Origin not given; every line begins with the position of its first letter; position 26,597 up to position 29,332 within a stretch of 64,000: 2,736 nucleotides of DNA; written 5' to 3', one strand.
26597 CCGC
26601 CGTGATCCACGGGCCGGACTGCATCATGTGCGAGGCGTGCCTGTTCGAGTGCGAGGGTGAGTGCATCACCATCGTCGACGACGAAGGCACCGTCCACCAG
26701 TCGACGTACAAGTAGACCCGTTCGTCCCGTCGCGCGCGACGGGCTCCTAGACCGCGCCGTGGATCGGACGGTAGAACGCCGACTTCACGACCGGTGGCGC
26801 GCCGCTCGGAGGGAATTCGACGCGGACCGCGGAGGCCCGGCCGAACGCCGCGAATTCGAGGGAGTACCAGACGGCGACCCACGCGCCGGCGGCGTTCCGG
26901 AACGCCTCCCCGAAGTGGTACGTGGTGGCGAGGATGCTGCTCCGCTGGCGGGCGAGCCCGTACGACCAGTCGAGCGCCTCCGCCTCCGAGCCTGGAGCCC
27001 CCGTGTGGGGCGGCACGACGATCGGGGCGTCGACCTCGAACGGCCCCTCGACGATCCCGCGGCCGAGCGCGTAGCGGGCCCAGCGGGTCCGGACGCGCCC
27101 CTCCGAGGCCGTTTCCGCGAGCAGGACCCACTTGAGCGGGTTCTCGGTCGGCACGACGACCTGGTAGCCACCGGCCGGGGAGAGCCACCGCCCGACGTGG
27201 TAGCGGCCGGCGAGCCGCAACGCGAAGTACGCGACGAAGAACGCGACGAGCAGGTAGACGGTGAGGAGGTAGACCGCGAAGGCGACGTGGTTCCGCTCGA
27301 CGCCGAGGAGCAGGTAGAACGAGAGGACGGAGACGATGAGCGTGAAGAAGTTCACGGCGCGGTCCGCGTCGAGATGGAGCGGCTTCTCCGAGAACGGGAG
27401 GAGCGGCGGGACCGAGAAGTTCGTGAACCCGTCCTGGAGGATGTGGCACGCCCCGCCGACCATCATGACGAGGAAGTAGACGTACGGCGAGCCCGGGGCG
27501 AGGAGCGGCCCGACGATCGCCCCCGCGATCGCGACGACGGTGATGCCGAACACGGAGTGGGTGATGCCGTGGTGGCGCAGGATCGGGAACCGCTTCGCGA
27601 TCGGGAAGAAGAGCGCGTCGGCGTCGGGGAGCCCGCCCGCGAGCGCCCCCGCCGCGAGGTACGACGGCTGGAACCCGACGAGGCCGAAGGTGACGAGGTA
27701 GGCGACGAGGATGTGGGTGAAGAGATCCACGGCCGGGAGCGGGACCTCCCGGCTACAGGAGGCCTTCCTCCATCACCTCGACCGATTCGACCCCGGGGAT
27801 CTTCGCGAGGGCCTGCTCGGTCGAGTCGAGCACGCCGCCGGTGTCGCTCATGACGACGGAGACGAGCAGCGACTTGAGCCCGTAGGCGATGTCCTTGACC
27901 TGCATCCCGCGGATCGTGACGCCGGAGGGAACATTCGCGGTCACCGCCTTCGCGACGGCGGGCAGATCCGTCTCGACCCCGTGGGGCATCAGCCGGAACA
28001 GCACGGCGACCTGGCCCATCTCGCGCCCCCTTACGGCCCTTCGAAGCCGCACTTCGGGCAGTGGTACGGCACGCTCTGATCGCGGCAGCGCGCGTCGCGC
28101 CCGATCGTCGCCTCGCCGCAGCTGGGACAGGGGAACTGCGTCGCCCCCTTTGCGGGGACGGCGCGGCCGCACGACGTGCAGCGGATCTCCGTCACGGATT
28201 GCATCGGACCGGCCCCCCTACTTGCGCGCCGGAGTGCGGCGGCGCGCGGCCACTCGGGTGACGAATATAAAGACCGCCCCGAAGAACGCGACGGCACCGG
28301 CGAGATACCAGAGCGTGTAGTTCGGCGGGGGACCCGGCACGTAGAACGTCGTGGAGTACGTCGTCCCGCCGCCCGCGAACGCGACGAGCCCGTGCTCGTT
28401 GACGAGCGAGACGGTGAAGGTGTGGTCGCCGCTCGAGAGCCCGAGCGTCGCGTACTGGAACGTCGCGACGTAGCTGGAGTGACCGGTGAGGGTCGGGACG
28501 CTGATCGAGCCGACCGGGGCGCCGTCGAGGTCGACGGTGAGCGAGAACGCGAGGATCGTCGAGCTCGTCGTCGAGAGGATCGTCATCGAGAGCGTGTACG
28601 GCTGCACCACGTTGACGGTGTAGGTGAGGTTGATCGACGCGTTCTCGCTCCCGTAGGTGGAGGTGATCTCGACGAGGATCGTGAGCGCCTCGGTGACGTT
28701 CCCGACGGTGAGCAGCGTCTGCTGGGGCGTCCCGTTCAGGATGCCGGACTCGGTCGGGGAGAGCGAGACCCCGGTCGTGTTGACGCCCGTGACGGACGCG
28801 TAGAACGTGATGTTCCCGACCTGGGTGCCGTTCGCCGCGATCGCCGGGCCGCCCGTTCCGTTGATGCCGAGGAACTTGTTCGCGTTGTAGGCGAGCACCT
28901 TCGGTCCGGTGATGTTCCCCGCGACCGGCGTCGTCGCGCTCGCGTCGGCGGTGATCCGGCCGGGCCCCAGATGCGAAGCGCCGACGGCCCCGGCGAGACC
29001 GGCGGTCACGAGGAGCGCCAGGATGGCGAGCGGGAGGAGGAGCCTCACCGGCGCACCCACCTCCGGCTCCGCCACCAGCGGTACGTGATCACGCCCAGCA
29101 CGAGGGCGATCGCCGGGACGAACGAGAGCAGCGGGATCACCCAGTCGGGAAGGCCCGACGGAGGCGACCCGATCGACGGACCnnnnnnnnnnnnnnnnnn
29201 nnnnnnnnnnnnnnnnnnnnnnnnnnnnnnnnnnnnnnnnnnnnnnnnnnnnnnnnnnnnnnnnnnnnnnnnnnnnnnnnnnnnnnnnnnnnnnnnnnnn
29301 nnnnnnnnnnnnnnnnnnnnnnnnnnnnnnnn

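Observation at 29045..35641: Giant 2198-aa AglB: STT3 core fused to about 1300 aa of tandem beta-sandwich repeats with a second membrane anchor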

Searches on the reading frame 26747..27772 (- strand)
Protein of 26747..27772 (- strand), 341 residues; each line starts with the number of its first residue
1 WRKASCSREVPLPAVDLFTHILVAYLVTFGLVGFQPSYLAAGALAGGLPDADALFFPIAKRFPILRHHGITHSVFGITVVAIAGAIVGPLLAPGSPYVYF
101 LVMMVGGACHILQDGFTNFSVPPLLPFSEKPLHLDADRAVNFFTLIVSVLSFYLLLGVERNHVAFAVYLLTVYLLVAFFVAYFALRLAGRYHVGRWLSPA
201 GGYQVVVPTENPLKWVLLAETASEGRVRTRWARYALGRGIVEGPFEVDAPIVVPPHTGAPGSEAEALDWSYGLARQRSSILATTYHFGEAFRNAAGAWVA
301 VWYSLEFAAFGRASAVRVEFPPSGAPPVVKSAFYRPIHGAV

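Call 13: search_protein_families(library=pfam, proteins=[window:26747-27772:-], max_evalue=0.01)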
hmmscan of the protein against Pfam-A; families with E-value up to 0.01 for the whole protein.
window:26747-27772:- (341 aa): 1 family
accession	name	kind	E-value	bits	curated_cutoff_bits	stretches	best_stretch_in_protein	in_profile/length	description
PF04307.19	YdjM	-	3.1e-19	69.6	29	1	16-179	2-171/176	YdjM inner membrane protein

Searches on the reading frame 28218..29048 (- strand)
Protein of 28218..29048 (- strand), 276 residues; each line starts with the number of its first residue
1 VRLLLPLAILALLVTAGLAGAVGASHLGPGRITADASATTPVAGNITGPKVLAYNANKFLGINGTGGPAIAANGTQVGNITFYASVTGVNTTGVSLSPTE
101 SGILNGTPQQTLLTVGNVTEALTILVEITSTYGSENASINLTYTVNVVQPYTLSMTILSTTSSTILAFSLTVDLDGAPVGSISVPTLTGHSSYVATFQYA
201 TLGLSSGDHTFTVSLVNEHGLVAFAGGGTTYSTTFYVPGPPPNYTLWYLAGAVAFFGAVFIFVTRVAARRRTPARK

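Call 13: search_protein_families(library=pfam, proteins=[window:28218-29048:-], max_evalue=0.01)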
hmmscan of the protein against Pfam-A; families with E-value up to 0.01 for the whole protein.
window:28218-29048:- (276 aa): 1 family
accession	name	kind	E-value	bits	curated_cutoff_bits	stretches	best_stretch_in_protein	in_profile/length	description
PF07705.17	CARDB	-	0.0049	17.5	22.7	0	151-214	21-82/101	CARDB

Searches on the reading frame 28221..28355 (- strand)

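Call 88: search_protein_families(library=ncbifam, proteins=[window:28221-28355:-], max_evalue=1)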
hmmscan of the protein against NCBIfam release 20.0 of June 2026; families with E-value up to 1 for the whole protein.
seq(45 aa): 1 family
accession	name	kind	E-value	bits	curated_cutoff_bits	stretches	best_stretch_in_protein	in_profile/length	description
NF058595.1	invert_tail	domain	0.12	12.7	37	1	7-40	21-54/113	lipo-invert putative C-terminal anchoring domain-containing protein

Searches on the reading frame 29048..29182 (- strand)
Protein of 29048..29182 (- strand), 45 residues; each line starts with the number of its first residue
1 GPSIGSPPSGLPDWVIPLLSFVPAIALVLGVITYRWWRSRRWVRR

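Call 88: search_protein_families(library=ncbifam, proteins=[window:29048-29182:-], max_evalue=1)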
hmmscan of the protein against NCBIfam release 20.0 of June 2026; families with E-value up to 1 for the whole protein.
seq(45 aa): 0 families
